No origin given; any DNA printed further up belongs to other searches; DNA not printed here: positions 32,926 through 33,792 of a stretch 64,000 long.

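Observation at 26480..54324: A cysteine-containing SLH-like triple-repeat cassette is shared by nine secreted proteins with unrelated N-terminal domains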

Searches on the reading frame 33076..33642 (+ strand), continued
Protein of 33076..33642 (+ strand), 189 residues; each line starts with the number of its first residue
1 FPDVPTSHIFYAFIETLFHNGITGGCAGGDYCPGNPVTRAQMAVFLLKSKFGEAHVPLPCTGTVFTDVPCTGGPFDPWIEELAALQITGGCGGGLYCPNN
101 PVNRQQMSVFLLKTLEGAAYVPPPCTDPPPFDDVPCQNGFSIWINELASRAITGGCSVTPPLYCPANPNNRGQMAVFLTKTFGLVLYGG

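Call 54: search_protein_families(library=pfam, proteins=[P0004, P0069], max_evalue=10)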
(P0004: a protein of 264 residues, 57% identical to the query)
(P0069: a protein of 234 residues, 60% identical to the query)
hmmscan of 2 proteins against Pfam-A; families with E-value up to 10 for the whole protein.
P0004 (264 aa): 3 families
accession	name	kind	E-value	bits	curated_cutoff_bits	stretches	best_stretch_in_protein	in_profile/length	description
PF00395.25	SLH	-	9.8e-19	67.5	20.8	3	97-126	15-44/44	S-layer homology domain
PF24453.1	DUF7569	-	1.5e-05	25.4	27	2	88-103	36-51/70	Family of unknown function (DUF7569)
PF17859.6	Pelovaterin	-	0.084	13.6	27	0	167-178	27-38/42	Pelovaterin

P0069 (234 aa): 5 families
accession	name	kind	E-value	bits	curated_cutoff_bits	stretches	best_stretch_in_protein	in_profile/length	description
PF00395.25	SLH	-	9.9e-14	51.5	20.8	3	124-161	7-44/44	S-layer homology domain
PF24453.1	DUF7569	-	2.1e-07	31.3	27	2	186-201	36-51/70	Family of unknown function (DUF7569)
PF09020.15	YopE_N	-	0.026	15.2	27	0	176-203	89-114/126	YopE, N terminal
PF21794.3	RAD51D_N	-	0.16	12.6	27.3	0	61-78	9-26/60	RAD51D, N-terminal domain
PF20228.3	DUF6587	-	2.8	9.2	27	0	127-153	54-81/82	Family of unknown function (DUF6587)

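Call 58: get_annotated_region(hit=H23, flank=15000)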
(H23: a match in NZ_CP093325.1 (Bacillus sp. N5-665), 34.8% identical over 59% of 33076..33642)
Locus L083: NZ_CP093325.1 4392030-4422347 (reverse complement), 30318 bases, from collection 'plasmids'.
description: Bacillus sp. N5-665 strain N5/665 plasmid p1, complete sequence
organism: Bacillus sp. N5-665 (NCBI taxid 2925318)
taxonomy: Bacteria; Bacillota; Bacilli; Bacillales; Bacillaceae; Bacillus; Bacillus sp. N5-665
host: -; source: whole organism,peat soil; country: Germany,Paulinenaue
typing (MOB-suite, as given by PLSDB): non-mobilizable
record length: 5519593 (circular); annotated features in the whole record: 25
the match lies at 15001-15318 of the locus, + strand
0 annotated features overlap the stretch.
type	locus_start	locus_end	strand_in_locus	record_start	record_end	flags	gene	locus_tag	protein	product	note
